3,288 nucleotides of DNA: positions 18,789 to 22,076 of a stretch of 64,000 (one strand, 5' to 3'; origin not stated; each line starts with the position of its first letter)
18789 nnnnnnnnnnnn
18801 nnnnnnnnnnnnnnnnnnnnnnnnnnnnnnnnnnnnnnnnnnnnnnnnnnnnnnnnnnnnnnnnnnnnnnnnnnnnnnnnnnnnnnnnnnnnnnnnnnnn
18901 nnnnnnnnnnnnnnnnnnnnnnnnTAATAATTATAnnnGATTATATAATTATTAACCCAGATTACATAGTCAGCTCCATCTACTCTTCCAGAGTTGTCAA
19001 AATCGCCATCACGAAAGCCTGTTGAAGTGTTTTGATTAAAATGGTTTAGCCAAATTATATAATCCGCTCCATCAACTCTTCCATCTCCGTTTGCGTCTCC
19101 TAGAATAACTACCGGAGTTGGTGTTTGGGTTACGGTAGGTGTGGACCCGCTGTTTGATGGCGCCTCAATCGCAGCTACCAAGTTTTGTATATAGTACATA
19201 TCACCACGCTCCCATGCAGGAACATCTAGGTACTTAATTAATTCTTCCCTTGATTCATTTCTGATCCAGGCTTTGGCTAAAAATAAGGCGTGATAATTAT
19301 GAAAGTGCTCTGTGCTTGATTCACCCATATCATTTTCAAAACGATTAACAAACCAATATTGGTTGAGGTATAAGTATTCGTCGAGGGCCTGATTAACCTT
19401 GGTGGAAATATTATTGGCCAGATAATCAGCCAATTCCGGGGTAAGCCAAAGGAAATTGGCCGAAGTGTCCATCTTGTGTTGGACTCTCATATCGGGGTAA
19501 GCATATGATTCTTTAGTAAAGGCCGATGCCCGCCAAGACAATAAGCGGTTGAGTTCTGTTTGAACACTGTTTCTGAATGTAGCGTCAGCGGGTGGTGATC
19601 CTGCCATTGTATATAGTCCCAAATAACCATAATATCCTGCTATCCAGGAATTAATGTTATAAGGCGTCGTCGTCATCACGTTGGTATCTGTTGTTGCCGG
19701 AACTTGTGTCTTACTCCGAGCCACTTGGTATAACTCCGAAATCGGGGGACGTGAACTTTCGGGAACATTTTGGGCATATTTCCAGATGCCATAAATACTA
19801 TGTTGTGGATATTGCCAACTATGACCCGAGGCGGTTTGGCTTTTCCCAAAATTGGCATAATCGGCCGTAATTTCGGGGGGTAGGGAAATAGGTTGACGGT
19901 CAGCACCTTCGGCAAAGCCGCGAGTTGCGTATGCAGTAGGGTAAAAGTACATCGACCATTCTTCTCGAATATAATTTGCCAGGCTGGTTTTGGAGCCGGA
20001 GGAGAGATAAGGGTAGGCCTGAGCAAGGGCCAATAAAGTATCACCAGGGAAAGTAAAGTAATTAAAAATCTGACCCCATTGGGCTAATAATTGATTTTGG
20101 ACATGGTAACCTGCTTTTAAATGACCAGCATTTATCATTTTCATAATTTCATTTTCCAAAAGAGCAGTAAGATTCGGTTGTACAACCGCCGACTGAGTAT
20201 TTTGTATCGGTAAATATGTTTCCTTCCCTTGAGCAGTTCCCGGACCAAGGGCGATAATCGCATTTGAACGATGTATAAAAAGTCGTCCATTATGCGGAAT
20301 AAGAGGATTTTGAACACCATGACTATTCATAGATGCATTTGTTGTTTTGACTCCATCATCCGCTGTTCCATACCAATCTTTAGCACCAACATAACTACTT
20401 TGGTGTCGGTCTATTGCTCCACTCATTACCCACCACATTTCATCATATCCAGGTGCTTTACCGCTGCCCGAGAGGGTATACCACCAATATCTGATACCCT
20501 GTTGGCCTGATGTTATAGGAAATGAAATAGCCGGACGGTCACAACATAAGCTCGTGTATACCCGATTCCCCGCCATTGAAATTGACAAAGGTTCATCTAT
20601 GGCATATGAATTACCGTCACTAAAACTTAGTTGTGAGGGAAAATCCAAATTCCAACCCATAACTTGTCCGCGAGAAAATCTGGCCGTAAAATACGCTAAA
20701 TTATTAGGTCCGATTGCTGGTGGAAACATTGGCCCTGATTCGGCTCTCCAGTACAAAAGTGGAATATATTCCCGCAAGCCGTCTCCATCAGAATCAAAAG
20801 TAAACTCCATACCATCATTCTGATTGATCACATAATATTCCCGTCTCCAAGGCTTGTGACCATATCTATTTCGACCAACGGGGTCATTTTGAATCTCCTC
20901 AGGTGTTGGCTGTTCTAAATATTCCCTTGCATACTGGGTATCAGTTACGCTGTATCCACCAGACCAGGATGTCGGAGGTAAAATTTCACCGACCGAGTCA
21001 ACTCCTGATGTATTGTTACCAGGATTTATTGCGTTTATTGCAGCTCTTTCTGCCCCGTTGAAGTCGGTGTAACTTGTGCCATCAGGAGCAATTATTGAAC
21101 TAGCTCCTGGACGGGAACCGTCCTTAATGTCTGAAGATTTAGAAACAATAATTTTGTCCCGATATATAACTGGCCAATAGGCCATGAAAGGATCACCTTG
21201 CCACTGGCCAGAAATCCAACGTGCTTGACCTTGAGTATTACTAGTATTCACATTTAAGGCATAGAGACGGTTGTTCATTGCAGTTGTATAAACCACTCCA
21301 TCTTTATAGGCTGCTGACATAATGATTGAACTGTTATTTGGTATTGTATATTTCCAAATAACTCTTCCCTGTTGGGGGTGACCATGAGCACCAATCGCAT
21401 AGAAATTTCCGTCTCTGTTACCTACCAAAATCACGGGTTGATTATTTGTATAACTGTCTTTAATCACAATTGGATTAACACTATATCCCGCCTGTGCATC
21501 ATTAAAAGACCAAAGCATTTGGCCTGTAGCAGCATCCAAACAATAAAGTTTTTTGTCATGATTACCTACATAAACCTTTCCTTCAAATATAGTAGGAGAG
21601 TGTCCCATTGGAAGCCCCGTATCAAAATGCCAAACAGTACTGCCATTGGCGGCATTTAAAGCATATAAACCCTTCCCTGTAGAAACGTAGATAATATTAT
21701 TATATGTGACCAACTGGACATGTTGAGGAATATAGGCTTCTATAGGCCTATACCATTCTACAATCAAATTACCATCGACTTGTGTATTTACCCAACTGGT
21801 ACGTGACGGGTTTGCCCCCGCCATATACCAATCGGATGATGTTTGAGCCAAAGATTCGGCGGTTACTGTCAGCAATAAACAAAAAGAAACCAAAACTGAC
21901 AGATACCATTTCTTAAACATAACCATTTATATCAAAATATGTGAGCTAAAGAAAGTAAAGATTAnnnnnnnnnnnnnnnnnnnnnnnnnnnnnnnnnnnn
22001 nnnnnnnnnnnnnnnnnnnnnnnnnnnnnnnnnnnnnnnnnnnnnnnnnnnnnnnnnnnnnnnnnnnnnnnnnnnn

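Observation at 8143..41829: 34-kb co-directional cellulosome-like supercluster: 13 dockerin-tagged secreted enzymes plus 5 cohesin proteins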

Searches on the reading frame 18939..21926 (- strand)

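Call 4: search_protein_families(library=pfam, max_evalue=0.01, proteins=[window:18939-21926:-])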
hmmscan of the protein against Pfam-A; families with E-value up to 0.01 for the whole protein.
window:18939-21926:- (996 aa): 5 families
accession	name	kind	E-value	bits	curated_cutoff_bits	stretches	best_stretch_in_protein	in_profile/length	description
PF13570.13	Beta-prop_ACSF4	-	3.9e-19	69.7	133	1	62-231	47-206/329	Beta-alanine-activating enzyme, beta-propeller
PF13360.13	PQQ_2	-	2e-15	57.5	27.6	1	76-240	33-199/233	Outer membrane protein assembly factor BamB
PF01011.28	PQQ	-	2.6e-06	26.9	26.7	0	109-145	51-87/595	Glucose/ethanol/alcohol dehydrogenase, beta-propeller domain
PF25292.1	Beta-prop_CGLA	-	7e-06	26.2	26.8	1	118-183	47-107/316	Lambda-carrageenase beta-propeller domain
PF00404.24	Dockerin_1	-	1.4e-05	25.7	22.9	1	942-994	1-55/57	Dockerin type I domain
